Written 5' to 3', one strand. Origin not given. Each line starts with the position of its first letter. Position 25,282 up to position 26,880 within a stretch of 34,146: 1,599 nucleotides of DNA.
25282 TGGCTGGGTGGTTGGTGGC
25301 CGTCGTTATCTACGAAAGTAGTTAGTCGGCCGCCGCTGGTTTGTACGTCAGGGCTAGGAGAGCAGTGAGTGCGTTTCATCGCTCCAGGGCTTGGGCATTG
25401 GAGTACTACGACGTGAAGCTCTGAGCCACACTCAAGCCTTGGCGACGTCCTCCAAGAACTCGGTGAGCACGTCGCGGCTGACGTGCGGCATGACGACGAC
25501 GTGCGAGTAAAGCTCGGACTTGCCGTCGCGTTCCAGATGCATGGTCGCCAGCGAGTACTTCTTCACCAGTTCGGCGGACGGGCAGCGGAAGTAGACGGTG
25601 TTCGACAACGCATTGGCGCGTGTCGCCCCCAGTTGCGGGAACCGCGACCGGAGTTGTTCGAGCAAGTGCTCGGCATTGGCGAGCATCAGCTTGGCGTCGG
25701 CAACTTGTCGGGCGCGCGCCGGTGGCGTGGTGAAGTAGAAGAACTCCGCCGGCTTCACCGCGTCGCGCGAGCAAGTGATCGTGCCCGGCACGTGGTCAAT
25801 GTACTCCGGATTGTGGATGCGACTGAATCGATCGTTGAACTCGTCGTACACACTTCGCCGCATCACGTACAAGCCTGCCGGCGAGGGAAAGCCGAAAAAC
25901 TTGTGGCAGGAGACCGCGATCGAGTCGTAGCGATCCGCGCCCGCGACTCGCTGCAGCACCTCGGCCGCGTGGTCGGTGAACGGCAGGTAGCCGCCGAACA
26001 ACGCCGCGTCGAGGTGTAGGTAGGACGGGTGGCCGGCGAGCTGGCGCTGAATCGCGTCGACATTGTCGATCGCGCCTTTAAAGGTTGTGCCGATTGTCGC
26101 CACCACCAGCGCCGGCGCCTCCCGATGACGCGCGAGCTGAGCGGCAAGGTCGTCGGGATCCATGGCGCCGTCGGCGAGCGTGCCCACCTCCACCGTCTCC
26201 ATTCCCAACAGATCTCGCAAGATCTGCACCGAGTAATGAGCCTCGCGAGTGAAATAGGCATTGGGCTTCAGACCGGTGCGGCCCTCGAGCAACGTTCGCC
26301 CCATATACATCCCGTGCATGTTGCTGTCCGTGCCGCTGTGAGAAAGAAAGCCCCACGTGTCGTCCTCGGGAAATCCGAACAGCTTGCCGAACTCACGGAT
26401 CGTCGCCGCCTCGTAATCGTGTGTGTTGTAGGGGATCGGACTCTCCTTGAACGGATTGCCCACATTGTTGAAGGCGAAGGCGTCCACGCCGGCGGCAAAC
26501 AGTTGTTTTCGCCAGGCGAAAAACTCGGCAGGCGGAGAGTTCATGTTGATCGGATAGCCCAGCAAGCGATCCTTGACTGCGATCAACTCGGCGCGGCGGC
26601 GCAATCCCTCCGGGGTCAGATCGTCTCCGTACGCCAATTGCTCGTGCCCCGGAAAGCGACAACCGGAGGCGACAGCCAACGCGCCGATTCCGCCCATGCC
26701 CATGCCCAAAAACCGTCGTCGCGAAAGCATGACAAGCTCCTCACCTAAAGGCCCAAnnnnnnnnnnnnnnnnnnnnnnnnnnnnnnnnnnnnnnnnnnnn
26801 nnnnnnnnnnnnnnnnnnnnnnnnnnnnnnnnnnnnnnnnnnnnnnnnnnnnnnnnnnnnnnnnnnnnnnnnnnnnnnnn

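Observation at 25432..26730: Histidine-decarboxylase homologue predicted to be a Tat-exported lipoprotein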

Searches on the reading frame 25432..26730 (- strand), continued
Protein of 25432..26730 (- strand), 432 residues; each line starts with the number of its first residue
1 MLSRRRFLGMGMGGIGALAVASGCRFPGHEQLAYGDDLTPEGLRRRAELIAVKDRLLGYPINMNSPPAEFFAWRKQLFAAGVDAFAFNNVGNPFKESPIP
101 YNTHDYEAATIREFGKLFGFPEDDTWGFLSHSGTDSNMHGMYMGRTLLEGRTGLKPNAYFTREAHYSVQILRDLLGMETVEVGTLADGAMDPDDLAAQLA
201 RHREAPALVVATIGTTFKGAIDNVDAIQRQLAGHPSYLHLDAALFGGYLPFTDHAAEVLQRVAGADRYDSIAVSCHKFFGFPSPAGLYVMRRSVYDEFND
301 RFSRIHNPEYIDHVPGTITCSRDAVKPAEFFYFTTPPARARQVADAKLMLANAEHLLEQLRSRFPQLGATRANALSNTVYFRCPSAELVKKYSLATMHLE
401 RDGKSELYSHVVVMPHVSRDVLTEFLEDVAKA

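Call 71: find_encoding_contigs(protein=P0273, flank=8000, max_places=1)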
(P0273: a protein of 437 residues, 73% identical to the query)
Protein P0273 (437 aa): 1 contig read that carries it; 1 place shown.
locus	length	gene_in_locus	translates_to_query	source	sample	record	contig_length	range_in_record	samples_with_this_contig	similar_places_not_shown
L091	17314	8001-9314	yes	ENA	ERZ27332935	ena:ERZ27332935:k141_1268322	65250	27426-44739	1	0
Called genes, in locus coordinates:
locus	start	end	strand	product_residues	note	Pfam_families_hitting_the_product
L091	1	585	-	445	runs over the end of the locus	-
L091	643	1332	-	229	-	PF01797:Y1_Tnp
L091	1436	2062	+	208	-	PF01810:LysE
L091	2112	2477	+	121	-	-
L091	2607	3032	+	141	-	-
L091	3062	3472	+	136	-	-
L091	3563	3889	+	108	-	PF13376:OmdA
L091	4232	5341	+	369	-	-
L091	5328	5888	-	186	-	-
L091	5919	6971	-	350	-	PF17185:NlpE_C, PF03724:META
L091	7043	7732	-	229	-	-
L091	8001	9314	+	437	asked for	PF00282:Pyridoxal_deC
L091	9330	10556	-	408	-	PF21959:DUF6923 (faint), PF24684:Vgb_lyase, PF08450:SGL (faint), PF24684:Vgb_lyase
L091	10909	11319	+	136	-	PF00293:NUDIX, PF14815:NUDIX_4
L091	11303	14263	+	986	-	PF13091:PLDc_2 (weak), PF09565:RE_NgoFVII (weak), PF00270:DEAD, PF04851:ResIII, PF18766:SWI2_SNF2, PF00271:Helicase_C, PF26350:DUF8090, PF11907:DUF3427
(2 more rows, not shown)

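Call 75: list_cluster_members(proteins=[P0113, P0354, P0033, P0306])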
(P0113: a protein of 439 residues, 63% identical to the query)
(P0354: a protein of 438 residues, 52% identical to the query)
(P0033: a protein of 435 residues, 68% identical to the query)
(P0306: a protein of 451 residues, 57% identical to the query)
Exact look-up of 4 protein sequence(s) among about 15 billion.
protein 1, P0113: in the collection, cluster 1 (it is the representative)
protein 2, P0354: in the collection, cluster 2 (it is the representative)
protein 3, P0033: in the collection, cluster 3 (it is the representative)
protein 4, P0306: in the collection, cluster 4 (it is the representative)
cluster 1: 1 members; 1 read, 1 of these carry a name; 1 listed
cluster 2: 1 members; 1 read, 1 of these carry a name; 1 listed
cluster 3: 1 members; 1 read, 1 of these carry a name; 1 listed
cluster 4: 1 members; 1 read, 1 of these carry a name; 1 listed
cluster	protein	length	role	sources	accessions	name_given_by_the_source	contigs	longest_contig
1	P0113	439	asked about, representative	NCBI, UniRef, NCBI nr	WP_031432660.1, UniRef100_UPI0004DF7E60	pyridoxal-dependent decarboxylase [Methylomarinum vadi] | pyridoxal-dependent decarboxylase n=1 Tax=Methylomarinum vadi TaxID=438855 ...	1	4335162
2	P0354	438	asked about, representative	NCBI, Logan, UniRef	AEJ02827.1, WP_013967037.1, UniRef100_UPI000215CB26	histidine decarboxylase [Nitrosomonas sp. Is79A3] | pyridoxal-dependent decarboxylase n=1 Tax=Nitrosomonas sp. (strain Is79A3) TaxID=261292 ...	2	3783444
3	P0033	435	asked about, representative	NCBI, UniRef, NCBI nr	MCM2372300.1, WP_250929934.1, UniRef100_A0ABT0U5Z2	pyridoxal-dependent decarboxylase [Aporhodopirellula aestuarii] | Pyridoxal-dependent decarboxylase n=1 Tax=Aporhodopirellula aestuarii TaxID=2950107 ...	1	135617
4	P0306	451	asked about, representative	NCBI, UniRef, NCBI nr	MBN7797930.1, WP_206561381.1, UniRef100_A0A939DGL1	pyridoxal-dependent decarboxylase [Parahaliea mediterranea] | Aminotransferase class V-fold PLP-dependent enzyme n=1 Tax=Parahaliea mediterranea ...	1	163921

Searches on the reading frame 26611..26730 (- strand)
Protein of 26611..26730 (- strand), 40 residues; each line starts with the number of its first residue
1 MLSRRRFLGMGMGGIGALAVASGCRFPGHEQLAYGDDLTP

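Call 50: search_protein_families(library=pfam, proteins=[window:26611-26730:-], max_evalue=10)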
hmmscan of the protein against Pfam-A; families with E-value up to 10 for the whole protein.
seq(40 aa): 2 families
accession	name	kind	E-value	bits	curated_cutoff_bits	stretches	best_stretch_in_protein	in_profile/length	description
PF10518.14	TAT_signal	-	0.047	14.1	22.7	1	1-21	1-21/21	TAT (twin-arginine translocation) pathway signal sequence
PF10399.14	UCR_Fe-S_N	-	0.13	12.2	24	1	3-21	10-28/41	Ubiquitinol-cytochrome C reductase Fe-S subunit TAT signal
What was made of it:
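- On Tat (twin-arginine) pathway substrates: Pfam PF10518 gives 14.1 bits against 22.7, which is not passed (call 50).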

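Call 51: search_protein_families(library=ncbifam, proteins=[window:26611-26730:-], max_evalue=10)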
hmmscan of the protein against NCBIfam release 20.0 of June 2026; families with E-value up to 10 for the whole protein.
seq(40 aa): 1 family
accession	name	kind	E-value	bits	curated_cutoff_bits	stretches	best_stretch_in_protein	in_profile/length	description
TIGR01409.1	TAT_signal_seq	domain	0.0046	17.3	16.7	1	2-27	1-24/29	twin-arginine translocation signal domain-containing protein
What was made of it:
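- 26659..26730 (-): Signal peptide, residues 1-24. It comprises the n-region with the twin-arginine motif S-R-R-R-F-L-G (res 3-9), a Gly/Ala-rich h-region (res 10-20) and the lipobox-like A-S-G-C (res 21-24). TIGR01409 scores 17.3 bits against a 16.7 cut-off (call 51).
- On Tat (twin-arginine) pathway substrates: TIGR01409 gives 17.3 bits against a cut-off of 16.7, a marginal pass, and 6 of 7 family N-termini pass (call 51).
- TIGR01409 is passed by 6 of 7 N-termini tested (call 51).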
